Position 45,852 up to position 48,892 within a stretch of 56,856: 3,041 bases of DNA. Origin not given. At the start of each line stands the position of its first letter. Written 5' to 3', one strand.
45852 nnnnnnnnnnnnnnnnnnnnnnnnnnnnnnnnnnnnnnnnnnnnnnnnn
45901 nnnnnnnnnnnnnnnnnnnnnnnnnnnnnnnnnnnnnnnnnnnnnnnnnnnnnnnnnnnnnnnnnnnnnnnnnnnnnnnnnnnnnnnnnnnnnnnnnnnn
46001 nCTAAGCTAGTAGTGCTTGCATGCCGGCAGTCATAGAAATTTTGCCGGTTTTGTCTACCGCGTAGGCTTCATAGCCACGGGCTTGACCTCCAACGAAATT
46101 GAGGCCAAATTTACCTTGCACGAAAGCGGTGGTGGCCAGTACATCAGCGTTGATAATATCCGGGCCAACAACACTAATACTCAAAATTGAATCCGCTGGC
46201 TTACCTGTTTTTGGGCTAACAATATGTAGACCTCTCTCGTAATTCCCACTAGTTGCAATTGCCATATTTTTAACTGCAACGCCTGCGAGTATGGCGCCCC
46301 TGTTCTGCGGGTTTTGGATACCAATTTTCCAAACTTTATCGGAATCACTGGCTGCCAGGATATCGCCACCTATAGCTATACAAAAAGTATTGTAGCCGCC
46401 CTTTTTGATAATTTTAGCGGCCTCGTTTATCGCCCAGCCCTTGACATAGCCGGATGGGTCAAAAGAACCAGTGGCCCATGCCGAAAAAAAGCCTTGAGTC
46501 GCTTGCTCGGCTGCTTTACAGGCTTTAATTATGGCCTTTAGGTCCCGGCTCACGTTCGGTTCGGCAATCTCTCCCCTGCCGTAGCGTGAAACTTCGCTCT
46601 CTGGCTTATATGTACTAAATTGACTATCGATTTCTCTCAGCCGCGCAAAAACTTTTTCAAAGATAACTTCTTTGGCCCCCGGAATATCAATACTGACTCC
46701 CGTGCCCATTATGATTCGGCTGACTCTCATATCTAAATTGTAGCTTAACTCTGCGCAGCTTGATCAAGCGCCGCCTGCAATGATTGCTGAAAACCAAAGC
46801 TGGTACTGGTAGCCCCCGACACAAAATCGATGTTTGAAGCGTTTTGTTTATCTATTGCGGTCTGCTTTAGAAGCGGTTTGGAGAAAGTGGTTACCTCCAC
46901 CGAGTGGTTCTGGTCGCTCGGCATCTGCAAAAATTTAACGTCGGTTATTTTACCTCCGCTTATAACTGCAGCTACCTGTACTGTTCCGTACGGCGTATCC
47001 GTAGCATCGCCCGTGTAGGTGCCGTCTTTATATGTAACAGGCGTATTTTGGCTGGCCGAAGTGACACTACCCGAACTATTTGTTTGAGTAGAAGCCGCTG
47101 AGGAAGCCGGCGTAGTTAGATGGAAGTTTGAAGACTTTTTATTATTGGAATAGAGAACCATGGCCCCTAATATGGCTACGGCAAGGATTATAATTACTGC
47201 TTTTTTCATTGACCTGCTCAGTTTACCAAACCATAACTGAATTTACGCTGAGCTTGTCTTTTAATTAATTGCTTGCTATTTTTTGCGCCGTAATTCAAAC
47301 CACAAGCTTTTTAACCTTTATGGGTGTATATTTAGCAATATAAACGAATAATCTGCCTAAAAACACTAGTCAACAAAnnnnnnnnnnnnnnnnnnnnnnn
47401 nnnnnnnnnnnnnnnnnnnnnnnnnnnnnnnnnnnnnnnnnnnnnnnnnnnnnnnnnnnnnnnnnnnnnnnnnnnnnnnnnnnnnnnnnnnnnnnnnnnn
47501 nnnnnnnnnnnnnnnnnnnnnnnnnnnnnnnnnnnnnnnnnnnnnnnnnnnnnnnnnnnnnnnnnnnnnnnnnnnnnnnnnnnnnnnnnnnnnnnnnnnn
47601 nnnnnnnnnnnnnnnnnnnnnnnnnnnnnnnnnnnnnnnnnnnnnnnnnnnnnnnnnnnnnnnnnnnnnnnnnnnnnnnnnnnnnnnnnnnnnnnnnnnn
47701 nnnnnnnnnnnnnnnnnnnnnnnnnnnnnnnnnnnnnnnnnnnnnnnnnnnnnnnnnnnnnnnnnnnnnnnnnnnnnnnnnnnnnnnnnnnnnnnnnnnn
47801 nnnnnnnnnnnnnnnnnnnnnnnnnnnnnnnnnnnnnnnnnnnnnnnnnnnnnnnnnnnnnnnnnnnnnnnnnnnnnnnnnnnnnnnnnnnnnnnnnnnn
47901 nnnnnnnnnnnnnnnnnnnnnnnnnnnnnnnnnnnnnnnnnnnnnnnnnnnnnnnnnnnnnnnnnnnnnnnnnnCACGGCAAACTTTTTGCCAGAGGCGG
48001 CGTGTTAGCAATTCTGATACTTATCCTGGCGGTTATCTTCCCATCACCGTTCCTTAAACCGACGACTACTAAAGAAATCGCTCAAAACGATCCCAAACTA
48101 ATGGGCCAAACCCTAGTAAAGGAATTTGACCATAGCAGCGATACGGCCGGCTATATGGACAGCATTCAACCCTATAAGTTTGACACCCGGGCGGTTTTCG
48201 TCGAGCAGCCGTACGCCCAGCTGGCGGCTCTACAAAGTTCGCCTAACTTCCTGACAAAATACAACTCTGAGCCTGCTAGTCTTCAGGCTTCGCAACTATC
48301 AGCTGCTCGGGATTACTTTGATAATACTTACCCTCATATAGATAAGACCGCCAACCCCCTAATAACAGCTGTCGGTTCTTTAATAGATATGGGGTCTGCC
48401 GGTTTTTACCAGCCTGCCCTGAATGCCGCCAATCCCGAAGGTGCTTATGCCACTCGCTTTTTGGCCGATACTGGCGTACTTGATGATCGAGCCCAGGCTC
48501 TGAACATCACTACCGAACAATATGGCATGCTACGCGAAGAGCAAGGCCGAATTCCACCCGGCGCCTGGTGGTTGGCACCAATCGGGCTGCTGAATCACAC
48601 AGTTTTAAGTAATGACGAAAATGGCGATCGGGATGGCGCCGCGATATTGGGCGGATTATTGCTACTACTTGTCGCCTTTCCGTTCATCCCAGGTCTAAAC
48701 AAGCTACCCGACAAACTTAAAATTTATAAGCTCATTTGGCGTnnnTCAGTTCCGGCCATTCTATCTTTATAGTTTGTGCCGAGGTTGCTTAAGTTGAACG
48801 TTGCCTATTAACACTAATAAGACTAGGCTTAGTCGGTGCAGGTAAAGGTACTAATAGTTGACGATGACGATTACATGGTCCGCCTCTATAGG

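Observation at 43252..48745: Flavinylation-centred membrane redox cluster in an otherwise respiration-poor gene set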

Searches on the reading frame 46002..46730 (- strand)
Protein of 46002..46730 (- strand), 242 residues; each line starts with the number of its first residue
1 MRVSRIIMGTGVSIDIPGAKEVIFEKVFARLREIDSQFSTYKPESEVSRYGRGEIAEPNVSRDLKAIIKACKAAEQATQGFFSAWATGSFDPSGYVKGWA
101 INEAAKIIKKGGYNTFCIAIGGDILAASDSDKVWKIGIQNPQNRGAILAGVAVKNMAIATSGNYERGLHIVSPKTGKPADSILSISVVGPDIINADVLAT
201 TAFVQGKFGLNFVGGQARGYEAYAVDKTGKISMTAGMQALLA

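Call 3: search_protein_families(library=pfam, proteins=[window:46002-46730:-], max_evalue=0.01)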
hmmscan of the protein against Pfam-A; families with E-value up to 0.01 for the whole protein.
window:46002-46730:- (242 aa): 1 family
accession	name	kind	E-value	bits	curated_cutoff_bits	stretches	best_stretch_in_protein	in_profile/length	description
PF02424.20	ApbE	-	1.1e-41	143.6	25.6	2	90-222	126-264/266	ApbE family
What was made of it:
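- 46002..46730 (-): Compact, leaderless ApbE-family FAD:protein FMN transferase (242 aa). It starts 15 nt after the stop of the FMN_bind gene. Its 3' end overlaps the 3' end of the fusion gene by 4 nt, convergently. Pfam ApbE at 1.1e-41 (call 3).
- Checked: 46002-46730 (-), 242 aa: ApbE at 1e-41 (call 3).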

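Call 4: search_protein_families(library=ncbifam, proteins=[window:46002-46730:-], max_evalue=0.01)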
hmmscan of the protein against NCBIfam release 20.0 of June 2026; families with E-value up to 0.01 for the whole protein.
window:46002-46730:- (242 aa): 1 family
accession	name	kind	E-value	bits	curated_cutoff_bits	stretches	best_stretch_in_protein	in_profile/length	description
NF007774.0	PRK10461.1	equivalog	1.2e-16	60.6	498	1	93-207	184-310/351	FAD:protein FMN transferase ApbE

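Call 61: search_solved_structures(query=window:46002-46730:-, max_evalue=0.001, show_alignments=2)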
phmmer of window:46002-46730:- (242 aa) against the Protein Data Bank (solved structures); distinct sequences matched with E-value up to 0.001: 13.
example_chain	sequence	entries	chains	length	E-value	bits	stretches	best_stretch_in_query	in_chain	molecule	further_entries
7esa_A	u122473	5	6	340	1.1e-18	70.7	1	91-238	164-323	FAD:protein FMN transferase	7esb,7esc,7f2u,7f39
6nxi_A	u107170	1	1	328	1.6e-14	57.1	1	91-207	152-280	FAD:protein FMN transferase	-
6nxj_A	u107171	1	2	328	2.2e-13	53.4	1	91-207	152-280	FAD:protein FMN transferase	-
4xgw_A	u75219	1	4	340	2.4e-12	50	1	91-229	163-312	FAD:protein FMN transferase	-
1vrm_A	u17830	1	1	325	5.7e-12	48.8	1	90-205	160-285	hypothetical protein TM1553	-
2o18_A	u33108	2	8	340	7.6e-12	48.3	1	93-229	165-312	Thiamine biosynthesis lipoprotein apbE | FAD:protein FMN transferase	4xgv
4xgx_A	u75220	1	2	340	1.2e-10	44.5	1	93-229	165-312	FAD:protein FMN transferase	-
4xdt_A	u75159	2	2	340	2.6e-10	43.3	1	109-207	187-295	FAD:protein FMN transferase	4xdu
3pnd_A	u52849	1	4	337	2.7e-10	43.3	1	93-207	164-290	Thiamine biosynthesis lipoprotein ApbE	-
5mgy_H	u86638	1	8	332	4.2e-10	42.6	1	91-235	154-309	FAD:protein FMN transferase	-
4ifu_A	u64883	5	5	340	2.5e-09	40.1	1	109-207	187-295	FAD:protein FMN transferase | Thiamine biosynthesis lipoprotein ApbE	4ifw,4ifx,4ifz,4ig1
7mgt_A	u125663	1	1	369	3.2e-09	39.7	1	109-207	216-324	FAD:protein FMN transferase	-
4xdr_A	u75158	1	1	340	3.3e-08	36.4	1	109-207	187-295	FAD:protein FMN transferase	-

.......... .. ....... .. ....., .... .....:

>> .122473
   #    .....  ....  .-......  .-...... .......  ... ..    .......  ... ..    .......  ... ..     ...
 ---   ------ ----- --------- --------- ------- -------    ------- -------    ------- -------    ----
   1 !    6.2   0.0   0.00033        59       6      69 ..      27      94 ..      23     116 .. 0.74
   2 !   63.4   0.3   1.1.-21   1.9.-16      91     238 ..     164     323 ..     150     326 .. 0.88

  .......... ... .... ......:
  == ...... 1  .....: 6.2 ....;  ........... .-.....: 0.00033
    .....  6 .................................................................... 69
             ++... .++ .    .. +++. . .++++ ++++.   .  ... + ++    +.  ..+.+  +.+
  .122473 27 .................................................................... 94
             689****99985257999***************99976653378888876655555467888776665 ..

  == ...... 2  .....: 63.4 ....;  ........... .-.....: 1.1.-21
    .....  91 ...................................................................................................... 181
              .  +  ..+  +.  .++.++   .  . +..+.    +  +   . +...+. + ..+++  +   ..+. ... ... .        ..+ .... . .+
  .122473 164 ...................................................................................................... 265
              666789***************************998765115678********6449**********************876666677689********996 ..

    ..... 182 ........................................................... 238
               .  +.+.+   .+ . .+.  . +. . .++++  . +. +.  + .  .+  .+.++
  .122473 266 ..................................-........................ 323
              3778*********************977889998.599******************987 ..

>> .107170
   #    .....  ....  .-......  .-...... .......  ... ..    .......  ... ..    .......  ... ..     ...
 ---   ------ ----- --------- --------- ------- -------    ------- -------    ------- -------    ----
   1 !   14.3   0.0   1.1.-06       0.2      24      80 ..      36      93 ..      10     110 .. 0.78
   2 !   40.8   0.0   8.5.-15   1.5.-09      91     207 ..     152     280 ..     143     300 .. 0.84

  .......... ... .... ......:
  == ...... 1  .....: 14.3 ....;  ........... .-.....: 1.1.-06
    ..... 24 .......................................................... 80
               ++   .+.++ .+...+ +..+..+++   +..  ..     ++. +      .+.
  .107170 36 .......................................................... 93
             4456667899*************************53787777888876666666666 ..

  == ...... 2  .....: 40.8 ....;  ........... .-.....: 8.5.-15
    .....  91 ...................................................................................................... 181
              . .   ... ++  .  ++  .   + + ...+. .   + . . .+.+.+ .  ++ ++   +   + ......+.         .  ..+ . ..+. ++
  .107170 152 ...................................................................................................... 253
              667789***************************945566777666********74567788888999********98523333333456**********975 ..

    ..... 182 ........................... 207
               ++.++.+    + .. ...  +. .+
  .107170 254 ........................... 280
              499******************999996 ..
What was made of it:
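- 46002..46730 (-): It aligns to Listeria FmnB 7esa from that chain's residue 27 onward, with an internal deletion of about 50 residues (call 61).
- On ApbE flavin transferase: PDB hits are FmnB and ApbE, from 1e-18 to 3e-8 (call 61).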

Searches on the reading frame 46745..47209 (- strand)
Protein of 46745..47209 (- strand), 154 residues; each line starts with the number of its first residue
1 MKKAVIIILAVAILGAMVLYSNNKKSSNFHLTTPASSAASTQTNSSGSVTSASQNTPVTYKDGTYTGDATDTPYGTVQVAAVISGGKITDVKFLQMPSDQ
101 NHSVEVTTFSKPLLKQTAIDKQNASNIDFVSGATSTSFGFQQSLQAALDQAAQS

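Call 3: search_protein_families(library=pfam, proteins=[window:46745-47209:-], max_evalue=0.01)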
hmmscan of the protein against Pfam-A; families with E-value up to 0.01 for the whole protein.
window:46745-47209:- (154 aa): 1 family
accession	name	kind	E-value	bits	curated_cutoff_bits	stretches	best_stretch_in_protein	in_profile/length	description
PF04205.19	FMN_bind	-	6.3e-09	36.8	22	1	75-149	4-77/77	FMN-binding domain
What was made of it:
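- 46745..47209 (-): Membrane-anchored FMN-binding (NqrC/RnfG-like) protein of 154 aa. It has an N-terminal TM helix, a Ser/Thr-rich linker and an FMN_bind domain. The flavinylation motif DFVSGAT lies at 46808-46828, with predicted attachment at Thr134. Pfam FMN_bind at 6.3e-9 (call 3).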

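Call 4: search_protein_families(library=ncbifam, proteins=[window:46745-47209:-], max_evalue=0.01)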
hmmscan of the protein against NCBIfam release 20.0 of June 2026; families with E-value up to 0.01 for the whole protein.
window:46745-47209:- (154 aa): 2 families
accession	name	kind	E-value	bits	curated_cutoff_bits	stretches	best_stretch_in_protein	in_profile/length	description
NF041941.1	lipo_FMN_PplA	exception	5.5e-08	32.3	325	1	5-153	5-165/302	extracellular electron transfer flavoprotein PplA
NF040528.1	SP_0198_lipo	equivalog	0.00088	19.2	100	1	2-69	1-70/144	SP_0198 family lipoprotein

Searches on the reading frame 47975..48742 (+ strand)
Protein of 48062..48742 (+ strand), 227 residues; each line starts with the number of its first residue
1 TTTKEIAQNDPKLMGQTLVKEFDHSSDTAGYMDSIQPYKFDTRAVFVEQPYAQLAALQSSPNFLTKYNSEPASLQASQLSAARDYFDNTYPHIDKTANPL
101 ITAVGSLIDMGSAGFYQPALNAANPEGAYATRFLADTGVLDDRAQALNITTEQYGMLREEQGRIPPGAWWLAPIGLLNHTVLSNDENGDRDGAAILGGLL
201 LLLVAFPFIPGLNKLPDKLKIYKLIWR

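Call 53: search_protein_representatives(protein=window:48062-48742:+)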
Query: 227 residues. Proteins with E-value up to 0.001 (for the whole library): 66; up to 1e-10: 21; up to 1e-30: 11. The best 66 are listed.
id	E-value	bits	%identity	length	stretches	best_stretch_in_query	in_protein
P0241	1.2e-62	227.9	48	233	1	2-227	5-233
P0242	1.3e-62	227.8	52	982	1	1-220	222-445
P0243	1.8e-54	201.2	45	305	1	5-227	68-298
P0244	7.5e-54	199.1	58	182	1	60-227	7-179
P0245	2.2e-48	181.2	38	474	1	2-227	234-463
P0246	5.9e-43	163.5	69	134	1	110-227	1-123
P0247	2.5e-42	161.5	43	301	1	13-226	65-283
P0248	3.1e-35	138.3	39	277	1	3-226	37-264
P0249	3.1e-33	131.7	36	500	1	2-226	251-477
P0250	1.5e-31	126.2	43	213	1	4-158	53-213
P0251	5.0e-31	124.5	47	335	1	2-160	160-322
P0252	2.0e-26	109.5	46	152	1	97-226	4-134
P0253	2.2e-25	106.0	71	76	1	156-226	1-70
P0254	2.4e-24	102.6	34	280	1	2-227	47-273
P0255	8.3e-24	100.9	42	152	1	96-227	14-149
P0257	2.0e-14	70.2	33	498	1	6-226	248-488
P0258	3.6e-12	62.9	39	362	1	97-227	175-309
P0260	3.2e-11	59.8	32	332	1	72-227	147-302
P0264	1.7e-08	50.8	31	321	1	97-227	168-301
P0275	8.0e-07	45.4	28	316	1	64-227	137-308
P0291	4.1e-05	39.8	36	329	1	134-227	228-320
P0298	1.7e-04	37.8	28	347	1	95-227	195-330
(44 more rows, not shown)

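Call 54: search_protein_families(library=pfam, proteins=[P0242, P0245, P0249, P0257, P0258, P0260, P0264, P0275, P0291, P0298], max_evalue=0.01)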
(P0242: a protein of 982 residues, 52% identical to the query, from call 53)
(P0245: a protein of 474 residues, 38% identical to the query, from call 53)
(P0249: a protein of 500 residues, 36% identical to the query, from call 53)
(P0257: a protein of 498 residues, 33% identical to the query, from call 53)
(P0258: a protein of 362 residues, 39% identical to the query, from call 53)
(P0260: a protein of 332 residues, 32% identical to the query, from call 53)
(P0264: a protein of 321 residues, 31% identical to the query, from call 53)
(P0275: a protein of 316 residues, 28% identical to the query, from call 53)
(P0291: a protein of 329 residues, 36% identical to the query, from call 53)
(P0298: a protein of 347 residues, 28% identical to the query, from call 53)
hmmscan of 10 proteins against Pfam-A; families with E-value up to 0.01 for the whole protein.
P0242 (982 aa): 4 families
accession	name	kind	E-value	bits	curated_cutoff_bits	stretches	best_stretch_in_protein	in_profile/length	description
PF13631.11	Cytochrom_B_N_2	-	8.4e-12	45.8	27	1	61-216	2-162/169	Cytochrome b(N-terminal)/b6/petB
PF00033.24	Cytochrome_B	-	6.7e-05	23.2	27.2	1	11-165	11-185/189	Cytochrome b/b6/petB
PF13360.13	PQQ_2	-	0.00031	20.9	27.6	1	538-602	28-69/233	Outer membrane protein assembly factor BamB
PF13570.13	Beta-prop_ACSF4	-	0.00066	19.6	133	0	543-650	60-143/329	Beta-alanine-activating enzyme, beta-propeller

P0245 (474 aa): 4 families
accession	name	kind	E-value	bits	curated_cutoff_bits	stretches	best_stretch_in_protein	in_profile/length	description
PF13631.11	Cytochrom_B_N_2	-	2.8e-10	40.8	27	1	80-226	2-161/169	Cytochrome b(N-terminal)/b6/petB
PF00033.24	Cytochrome_B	-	6.2e-08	33.1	27.2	1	30-184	11-187/189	Cytochrome b/b6/petB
PF01292.26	Ni_hydr_CYTB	-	0.004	17.4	30.1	1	35-99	103-169/179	Prokaryotic cytochrome b561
PF14358.11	DUF4405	-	0.0065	17.4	26.7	1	37-90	4-63/66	Domain of unknown function (DUF4405)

P0249 (500 aa): 3 families
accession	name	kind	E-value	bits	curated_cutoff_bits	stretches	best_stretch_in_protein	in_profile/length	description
PF13631.11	Cytochrom_B_N_2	-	2.3e-17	63.9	27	1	97-242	2-159/169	Cytochrome b(N-terminal)/b6/petB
PF00033.24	Cytochrome_B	-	3.7e-07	30.6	27.2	1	82-154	57-130/189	Cytochrome b/b6/petB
PF14358.11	DUF4405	-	0.00049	21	26.7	1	55-109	5-65/66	Domain of unknown function (DUF4405)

P0257 (498 aa): 1 family
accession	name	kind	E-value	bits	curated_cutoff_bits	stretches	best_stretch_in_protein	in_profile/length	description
PF13631.11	Cytochrom_B_N_2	-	1.7e-09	38.3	27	1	87-238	2-163/169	Cytochrome b(N-terminal)/b6/petB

P0258 (362 aa): 0 families

P0260 (332 aa): 0 families

P0264 (321 aa): 0 families

P0275 (316 aa): 1 family
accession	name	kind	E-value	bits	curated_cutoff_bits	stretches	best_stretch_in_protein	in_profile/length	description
PF10717.14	ODV-E18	-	0.0071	16.6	28.1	0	18-61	22-65/87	Occlusion-derived virus envelope protein ODV-E18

P0291 (329 aa): 0 families

P0298 (347 aa): 0 families

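Call 83: search_solved_structures(query=A4, max_evalue=10, show_alignments=3)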
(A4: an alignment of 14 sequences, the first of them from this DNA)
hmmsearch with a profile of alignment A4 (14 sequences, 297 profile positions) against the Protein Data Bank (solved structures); distinct sequences matched with E-value up to 10: 5.
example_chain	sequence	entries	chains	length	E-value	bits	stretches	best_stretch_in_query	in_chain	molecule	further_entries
3nsg_A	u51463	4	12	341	0.44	13.1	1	46-126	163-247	Outer membrane protein F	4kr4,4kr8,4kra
2c7v_A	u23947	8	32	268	0.64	12.6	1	8-113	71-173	PTERIDINE REDUCTASE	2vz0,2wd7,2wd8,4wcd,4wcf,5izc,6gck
8r3i_A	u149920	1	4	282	0.72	12.4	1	8-112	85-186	Pteridine reductase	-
2x9g_A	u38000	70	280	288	0.75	12.3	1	8-112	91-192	PTERIDINE REDUCTASE | PTERIDINE REDUCTASE, PUTATIVE | Pteridine reductase 1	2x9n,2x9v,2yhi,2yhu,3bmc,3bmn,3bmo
8rhu_A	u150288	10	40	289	0.76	12.3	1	8-112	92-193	Pteridine reductase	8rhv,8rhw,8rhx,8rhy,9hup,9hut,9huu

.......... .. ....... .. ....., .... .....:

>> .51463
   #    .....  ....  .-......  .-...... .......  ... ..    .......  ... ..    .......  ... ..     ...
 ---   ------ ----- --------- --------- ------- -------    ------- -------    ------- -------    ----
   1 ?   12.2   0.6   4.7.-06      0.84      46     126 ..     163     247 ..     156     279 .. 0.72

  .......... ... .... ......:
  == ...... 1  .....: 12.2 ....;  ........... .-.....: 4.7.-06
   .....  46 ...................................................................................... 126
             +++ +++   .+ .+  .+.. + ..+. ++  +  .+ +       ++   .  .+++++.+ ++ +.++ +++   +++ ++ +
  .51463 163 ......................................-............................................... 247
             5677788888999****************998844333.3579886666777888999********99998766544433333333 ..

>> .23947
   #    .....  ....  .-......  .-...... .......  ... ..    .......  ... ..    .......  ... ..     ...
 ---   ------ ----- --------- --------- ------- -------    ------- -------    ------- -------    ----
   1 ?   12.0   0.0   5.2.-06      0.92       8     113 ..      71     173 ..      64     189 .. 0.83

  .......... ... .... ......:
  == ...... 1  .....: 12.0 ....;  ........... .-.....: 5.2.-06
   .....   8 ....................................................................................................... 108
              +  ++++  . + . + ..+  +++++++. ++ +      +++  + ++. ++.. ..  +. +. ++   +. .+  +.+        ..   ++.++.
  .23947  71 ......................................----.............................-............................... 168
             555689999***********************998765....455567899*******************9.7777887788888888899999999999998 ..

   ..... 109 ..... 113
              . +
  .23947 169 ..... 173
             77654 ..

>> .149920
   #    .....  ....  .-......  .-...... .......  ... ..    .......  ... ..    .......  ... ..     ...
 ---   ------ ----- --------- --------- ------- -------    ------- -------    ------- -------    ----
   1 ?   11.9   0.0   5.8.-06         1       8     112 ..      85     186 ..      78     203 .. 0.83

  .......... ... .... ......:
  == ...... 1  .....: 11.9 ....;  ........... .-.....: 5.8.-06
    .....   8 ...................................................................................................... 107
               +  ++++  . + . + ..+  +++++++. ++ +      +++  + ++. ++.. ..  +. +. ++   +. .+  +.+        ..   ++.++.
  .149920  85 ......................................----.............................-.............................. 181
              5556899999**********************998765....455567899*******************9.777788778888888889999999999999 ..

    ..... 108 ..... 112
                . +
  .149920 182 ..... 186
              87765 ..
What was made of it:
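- On Rieske/cytochrome b (bc1, b6f, bcc) complex: The profile of the C-terminal half finds nothing in the PDB (call 83).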

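Call 84: search_protein_families(library=ncbifam, proteins=[P0258, P0260, P0264, P0291, P0298, P0241], max_evalue=0.1)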
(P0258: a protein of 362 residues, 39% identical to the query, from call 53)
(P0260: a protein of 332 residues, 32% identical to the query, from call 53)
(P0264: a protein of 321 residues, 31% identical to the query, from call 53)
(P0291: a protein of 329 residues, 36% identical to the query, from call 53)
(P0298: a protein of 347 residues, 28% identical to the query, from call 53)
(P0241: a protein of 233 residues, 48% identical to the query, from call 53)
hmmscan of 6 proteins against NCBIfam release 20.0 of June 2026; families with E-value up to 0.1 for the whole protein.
P0258 (362 aa): 0 families

P0260 (332 aa): 0 families

P0264 (321 aa): 0 families

P0291 (329 aa): 1 family
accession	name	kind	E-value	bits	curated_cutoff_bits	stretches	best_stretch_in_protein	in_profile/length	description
NF033180.1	AAC_3_VIII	exception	0.009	15.2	560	1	124-212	48-135/286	aminoglycoside N-acetyltransferase AAC(3)-VIII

P0298 (347 aa): 0 families

P0241 (233 aa): 0 families
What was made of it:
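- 47378..48745 (+): Di-haem cytochrome b (455 aa), not part of the conserved module. Residues 1-225 resemble QcrB/cytochrome b6, with His ligands at 47582-47584, 47624-47626, 47852-47854 and 47897-47899. Residues about 229-455 comprise a TM helix, a helical extracytoplasmic domain of about 190 aa with no known family, the motif PPGAWW (48554-48571) and a final TM helix. The C-terminal half has no hit in Pfam, NCBIfam or PDB (calls 54, 83, 84).
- Tried and rejected: Pfam, NCBIfam and a profile search of the PDB gave no support (calls 54, 83, 84).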
